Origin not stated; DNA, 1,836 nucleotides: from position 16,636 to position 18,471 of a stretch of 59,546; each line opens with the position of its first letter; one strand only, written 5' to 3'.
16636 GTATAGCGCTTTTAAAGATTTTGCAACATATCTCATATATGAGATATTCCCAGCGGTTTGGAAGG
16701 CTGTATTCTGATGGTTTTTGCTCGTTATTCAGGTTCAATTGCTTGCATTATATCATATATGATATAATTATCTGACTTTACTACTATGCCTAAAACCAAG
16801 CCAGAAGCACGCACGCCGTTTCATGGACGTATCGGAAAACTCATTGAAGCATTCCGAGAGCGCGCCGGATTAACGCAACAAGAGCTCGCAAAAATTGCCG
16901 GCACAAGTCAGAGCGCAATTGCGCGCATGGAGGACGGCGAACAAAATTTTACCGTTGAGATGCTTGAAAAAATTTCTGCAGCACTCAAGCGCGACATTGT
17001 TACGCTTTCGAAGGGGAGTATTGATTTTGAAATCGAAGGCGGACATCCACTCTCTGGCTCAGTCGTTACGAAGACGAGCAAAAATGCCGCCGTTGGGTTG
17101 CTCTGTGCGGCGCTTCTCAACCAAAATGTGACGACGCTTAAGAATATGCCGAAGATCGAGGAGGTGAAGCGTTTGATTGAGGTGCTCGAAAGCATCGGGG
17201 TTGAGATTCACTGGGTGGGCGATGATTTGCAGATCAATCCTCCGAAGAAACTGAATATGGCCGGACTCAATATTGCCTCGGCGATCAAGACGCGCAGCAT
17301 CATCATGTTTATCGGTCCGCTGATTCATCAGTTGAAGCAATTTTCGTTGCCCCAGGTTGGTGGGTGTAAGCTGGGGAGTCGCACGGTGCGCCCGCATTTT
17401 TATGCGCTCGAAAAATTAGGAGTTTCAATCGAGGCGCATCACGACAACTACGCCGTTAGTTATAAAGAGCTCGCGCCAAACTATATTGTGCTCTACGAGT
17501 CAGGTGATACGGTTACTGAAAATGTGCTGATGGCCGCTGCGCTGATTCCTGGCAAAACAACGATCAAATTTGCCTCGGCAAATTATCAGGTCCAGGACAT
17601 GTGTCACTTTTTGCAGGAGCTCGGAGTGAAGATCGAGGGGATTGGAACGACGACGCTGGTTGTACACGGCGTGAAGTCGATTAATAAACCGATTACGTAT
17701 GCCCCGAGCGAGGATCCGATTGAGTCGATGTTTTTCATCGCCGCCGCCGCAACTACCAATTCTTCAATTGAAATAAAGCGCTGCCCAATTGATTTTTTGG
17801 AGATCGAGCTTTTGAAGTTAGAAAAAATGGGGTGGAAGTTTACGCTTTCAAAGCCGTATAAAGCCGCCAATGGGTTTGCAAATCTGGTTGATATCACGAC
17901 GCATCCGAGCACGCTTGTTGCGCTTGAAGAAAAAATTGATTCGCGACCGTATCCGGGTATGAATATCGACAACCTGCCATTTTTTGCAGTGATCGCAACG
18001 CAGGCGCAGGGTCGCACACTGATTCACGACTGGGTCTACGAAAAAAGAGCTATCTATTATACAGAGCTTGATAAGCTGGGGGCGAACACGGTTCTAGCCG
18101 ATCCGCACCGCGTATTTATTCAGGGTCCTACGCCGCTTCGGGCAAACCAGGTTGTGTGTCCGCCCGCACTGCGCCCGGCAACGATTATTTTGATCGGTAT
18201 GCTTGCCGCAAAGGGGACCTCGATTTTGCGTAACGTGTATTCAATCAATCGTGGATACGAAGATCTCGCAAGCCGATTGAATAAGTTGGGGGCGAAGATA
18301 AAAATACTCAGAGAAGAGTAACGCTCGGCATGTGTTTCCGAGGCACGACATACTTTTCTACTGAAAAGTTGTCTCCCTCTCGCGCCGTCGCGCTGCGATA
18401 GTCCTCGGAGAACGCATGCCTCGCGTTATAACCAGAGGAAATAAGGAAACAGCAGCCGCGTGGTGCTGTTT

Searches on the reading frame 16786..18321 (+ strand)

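Call 42: search_protein_families(library=pfam, proteins=[window:16786-18321:+], max_evalue=0.01)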
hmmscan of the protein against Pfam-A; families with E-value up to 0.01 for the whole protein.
window:16786-18321:+ (511 aa): 7 families
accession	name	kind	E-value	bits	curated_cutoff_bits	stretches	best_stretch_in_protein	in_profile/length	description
PF00275.25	EPSP_synthase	-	2.5e-44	152.1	22.8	1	84-496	2-415/417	EPSP synthase (3-phosphoshikimate 1-carboxyvinyltransferase)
PF01381.28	HTH_3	-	5.8e-14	52.3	23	1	20-71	1-52/55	Helix-turn-helix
PF13560.12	HTH_31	-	2.8e-10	40.8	27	1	16-69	2-56/64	Helix-turn-helix domain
PF12844.13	HTH_19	-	1.7e-05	25.1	30.2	1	17-70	1-54/64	Helix-turn-helix domain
PF13744.12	HTH_37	-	2.6e-05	24.4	27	1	15-60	18-64/80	Helix-turn-helix domain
PF20432.4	Xre-like-HTH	-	6.7e-05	23.5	25.8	1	18-64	13-59/63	Antitoxin Xre-like helix-turn-helix domain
PF13443.12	HTH_26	-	0.0042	17.7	22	0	25-68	7-51/63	Cro/C1-type HTH DNA-binding domain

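Call 43: search_protein_families(library=padloc, proteins=[window:16786-18321:+], max_evalue=0.01)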
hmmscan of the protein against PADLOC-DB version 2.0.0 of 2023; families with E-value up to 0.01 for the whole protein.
window:16786-18321:+ (511 aa): 20 families
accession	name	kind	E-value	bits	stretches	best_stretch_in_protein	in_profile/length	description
PDLC02926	HTH_VI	-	7e-10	37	1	16-68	2-54/92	-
PDLC04142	capH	-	7.1e-10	37.9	1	15-74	6-62/103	capH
PDLC04760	PDC-M64C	-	5.4e-07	27.9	1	19-76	30-87/93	-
PDLC03953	RmrA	-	1.3e-06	25.9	1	18-68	8-58/373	-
PDLC03665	Control_protein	-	3.7e-06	25.1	1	17-67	10-61/77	control protein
PDLC03666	Control_protein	-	7.2e-06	24.4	1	14-72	5-63/77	control protein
PDLC03951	RmrA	-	1.5e-05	22.2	1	19-72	12-65/400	-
PDLC03949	RmrA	-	1.8e-05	21.8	1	22-71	9-58/363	-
PDLC04758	PDC-M64B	-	6e-05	21.5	1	20-76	35-91/123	-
PDLC03952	RmrA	-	0.0001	19.3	1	20-80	27-87/395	-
PDLC04762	PDC-M64C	-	0.0002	19.4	1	25-76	37-88/97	-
PDLC03954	RmrA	-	0.00025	18.1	1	17-129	12-126/380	-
PDLC03946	RmrA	-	0.00029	17.7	1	20-68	7-55/357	-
PDLC04775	PDC-M69A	-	0.00054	18.4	1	13-69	5-61/113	-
PDLC04759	PDC-M64B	-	0.00059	17.9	1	21-73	32-84/135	-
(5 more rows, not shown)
